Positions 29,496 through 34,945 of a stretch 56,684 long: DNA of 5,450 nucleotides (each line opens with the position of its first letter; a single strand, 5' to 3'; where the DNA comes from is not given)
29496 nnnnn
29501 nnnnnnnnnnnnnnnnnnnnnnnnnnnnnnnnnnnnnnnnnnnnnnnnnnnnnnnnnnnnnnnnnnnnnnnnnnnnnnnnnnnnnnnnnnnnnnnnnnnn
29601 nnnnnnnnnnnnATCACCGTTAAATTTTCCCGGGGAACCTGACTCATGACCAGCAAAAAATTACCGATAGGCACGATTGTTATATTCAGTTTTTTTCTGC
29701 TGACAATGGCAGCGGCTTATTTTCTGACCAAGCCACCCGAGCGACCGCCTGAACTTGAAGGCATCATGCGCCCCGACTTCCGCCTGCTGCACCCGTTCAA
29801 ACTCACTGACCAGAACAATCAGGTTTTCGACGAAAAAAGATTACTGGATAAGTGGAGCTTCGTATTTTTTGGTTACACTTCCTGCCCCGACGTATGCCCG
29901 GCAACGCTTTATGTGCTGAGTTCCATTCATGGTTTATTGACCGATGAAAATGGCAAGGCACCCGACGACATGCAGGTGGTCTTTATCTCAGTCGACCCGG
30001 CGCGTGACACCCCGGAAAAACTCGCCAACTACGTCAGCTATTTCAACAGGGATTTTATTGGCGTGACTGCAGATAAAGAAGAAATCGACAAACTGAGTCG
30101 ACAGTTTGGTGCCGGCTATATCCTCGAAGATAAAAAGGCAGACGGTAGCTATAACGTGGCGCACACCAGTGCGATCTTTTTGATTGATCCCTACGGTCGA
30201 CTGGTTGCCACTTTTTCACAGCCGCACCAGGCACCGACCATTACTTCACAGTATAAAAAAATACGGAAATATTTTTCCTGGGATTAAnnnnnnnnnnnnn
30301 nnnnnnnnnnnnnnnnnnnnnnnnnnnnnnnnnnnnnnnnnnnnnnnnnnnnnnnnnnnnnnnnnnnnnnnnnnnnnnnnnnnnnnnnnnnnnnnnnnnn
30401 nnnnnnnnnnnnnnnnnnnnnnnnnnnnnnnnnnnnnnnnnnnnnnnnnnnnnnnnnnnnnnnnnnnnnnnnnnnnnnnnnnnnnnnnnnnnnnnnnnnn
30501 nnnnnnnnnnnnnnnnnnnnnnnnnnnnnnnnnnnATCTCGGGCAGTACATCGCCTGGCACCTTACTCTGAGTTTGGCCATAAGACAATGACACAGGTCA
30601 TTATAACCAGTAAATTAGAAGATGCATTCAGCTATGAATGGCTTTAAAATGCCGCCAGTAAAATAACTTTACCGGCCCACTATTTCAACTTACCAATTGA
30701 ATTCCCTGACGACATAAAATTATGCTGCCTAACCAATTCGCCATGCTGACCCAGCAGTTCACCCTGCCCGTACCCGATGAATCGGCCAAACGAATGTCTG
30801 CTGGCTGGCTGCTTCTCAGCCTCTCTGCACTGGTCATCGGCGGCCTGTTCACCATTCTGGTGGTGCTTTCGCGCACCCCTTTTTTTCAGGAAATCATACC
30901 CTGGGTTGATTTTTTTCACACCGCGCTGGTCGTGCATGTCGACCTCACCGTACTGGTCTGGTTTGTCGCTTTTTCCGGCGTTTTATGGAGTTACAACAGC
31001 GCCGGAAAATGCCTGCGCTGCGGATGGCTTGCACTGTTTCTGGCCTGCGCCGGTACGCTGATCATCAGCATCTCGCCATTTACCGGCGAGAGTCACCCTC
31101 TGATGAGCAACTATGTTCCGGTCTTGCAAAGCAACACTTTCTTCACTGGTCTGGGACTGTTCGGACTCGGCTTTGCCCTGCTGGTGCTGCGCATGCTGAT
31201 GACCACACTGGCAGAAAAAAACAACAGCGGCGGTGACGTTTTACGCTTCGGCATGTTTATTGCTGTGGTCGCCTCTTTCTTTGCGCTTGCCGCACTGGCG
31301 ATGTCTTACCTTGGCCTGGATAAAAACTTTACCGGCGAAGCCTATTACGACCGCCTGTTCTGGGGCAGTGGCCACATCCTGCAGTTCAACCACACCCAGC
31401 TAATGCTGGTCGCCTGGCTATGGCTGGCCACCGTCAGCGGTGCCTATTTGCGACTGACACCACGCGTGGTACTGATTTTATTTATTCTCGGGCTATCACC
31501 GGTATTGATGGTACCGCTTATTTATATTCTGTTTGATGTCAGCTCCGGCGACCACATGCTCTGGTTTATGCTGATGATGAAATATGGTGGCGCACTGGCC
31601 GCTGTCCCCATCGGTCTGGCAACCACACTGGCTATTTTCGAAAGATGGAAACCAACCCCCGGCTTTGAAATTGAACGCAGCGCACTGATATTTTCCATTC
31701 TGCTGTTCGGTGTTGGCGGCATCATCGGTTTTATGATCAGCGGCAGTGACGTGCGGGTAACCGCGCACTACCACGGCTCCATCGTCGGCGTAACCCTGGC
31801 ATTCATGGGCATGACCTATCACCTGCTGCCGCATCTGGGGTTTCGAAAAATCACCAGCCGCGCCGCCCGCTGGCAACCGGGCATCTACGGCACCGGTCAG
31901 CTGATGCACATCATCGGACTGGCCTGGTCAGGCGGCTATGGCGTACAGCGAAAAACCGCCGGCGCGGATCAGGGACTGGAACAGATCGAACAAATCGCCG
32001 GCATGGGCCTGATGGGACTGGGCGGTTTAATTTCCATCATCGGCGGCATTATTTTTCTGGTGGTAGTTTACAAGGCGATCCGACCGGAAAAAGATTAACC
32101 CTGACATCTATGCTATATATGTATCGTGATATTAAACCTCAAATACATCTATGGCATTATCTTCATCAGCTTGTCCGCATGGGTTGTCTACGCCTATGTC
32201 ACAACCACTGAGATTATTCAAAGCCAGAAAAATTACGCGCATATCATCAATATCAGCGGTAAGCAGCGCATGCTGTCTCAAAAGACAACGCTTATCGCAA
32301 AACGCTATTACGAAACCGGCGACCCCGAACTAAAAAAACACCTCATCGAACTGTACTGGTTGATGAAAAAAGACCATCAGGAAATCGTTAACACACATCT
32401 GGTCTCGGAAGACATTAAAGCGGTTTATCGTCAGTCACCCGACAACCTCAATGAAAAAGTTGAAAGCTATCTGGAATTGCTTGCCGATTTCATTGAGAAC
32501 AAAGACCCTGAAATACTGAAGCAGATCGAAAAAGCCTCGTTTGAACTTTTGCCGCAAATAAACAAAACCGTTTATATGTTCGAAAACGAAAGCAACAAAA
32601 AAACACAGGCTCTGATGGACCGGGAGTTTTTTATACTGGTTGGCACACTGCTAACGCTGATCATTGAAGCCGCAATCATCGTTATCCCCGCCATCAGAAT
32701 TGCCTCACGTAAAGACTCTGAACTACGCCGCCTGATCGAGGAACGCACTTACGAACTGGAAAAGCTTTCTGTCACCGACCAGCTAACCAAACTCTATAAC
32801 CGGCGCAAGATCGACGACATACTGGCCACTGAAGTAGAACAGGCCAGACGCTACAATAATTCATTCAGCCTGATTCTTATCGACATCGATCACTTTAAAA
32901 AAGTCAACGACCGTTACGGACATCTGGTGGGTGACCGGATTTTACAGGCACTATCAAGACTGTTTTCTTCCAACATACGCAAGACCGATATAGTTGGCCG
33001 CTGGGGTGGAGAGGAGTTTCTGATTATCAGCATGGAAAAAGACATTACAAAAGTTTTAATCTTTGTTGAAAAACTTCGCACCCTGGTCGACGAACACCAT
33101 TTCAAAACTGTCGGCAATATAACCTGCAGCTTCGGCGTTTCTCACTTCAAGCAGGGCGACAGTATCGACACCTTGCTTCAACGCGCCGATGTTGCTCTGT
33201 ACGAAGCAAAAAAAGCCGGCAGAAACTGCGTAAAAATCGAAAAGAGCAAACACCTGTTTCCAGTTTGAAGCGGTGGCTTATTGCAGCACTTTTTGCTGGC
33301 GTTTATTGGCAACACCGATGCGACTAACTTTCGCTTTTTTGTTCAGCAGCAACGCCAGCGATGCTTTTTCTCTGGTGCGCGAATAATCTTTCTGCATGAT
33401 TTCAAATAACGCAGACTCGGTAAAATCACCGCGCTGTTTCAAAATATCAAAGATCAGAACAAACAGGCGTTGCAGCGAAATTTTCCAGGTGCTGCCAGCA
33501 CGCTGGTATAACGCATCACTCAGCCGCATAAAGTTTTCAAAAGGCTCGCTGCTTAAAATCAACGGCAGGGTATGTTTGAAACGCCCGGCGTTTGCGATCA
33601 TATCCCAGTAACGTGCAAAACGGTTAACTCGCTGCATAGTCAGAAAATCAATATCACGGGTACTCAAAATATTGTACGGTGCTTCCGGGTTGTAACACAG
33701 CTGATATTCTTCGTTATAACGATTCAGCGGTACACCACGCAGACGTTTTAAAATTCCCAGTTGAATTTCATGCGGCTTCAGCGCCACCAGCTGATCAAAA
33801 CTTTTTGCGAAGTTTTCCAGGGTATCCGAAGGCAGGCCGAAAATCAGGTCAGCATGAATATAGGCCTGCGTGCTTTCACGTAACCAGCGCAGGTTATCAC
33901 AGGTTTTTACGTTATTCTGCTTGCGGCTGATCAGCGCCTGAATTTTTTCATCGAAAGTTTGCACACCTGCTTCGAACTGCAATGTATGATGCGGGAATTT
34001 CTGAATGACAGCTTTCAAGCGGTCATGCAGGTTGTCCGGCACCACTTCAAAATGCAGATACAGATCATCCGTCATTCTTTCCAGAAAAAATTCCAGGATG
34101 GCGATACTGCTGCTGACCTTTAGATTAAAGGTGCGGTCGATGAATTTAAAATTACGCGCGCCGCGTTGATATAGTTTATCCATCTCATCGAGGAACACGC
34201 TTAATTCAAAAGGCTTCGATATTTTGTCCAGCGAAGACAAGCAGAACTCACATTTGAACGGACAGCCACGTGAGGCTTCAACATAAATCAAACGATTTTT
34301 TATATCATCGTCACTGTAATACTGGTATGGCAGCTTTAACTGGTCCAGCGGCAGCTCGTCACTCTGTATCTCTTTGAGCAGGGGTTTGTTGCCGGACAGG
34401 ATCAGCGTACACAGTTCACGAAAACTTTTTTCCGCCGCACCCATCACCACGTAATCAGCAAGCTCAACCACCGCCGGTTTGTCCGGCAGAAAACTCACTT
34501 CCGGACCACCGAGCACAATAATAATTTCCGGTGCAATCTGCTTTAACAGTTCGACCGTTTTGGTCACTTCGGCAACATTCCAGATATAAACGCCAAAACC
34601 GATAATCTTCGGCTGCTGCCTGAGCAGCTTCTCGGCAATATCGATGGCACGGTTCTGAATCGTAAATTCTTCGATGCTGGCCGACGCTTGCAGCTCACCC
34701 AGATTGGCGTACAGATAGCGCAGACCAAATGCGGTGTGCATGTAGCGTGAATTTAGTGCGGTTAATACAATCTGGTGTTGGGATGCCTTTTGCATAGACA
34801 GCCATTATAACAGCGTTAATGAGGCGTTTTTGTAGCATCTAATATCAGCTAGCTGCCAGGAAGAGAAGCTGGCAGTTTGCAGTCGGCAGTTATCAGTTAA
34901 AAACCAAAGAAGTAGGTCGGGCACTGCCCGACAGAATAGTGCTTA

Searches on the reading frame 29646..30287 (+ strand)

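Call 48: search_protein_families(library=pfam, proteins=[window:29646-30287:+], max_evalue=0.001)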
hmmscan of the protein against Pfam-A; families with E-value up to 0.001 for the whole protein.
window:29646-30287:+ (213 aa): 1 family
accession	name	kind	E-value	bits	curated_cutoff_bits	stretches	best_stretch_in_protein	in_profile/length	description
PF02630.20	SCO1-SenC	-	1.4e-40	138.8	22.8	1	49-185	2-133/134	SCO1/SenC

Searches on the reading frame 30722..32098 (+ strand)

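Call 48: search_protein_families(library=pfam, proteins=[window:30722-32098:+], max_evalue=0.001)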
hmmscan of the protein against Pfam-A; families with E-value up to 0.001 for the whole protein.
window:30722-32098:+ (458 aa): 1 family
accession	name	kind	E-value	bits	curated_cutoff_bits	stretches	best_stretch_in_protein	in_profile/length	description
PF00115.25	COX1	-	5.4e-16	58.9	34.8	1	29-429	6-427/436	Cytochrome C and Quinol oxidase polypeptide I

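Call 61: search_protein_families(library=ncbifam, proteins=[window:30722-32098:+], max_evalue=0.001)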
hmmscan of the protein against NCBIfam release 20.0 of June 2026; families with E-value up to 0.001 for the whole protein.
window:30722-32098:+ (458 aa): 0 families

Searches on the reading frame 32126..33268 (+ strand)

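Call 48: search_protein_families(library=pfam, proteins=[window:32126-33268:+], max_evalue=0.001)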
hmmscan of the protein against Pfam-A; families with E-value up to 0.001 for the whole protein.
window:32126-33268:+ (380 aa): 2 families
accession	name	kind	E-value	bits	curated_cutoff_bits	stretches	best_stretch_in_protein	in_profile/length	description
PF00990.26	GGDEF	-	6.6e-46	156.5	23.8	1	216-367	2-160/161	Diguanylate cyclase, GGDEF domain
PF13675.11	PilJ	-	2.7e-07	31.1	26.6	1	31-131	3-107/114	Type IV pili methyl-accepting chemotaxis transducer N-term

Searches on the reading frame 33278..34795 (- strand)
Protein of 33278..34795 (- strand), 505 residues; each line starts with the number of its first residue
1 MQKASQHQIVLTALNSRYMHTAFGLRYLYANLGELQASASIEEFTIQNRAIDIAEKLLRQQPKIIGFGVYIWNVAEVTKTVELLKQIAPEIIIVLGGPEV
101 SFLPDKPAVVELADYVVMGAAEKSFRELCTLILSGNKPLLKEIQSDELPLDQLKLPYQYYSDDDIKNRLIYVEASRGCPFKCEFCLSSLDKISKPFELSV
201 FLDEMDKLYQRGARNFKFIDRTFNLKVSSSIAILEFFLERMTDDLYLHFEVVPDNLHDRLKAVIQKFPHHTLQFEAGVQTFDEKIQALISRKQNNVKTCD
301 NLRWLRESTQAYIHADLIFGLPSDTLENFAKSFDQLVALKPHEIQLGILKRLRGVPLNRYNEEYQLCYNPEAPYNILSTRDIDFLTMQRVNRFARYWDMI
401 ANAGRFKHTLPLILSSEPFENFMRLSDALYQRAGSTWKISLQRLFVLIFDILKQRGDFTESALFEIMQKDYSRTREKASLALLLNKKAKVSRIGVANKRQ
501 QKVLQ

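Call 71: search_protein_families(library=pfam, proteins=[window:33278-34795:-], max_evalue=0.00001)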
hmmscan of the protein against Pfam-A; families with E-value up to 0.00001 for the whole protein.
window:33278-34795:- (505 aa): 3 families
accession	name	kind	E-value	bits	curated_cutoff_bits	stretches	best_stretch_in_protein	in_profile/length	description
PF02310.24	B12-binding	-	3e-15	56.6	32.1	1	13-128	5-120/121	B12 binding domain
PF13311.11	DUF4080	-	4.5e-12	47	22.9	1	362-488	1-129/188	Protein of unknown function (DUF4080)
PF04055.27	Radical_SAM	-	5.1e-11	43.5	29.5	1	173-335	2-165/166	Radical SAM superfamily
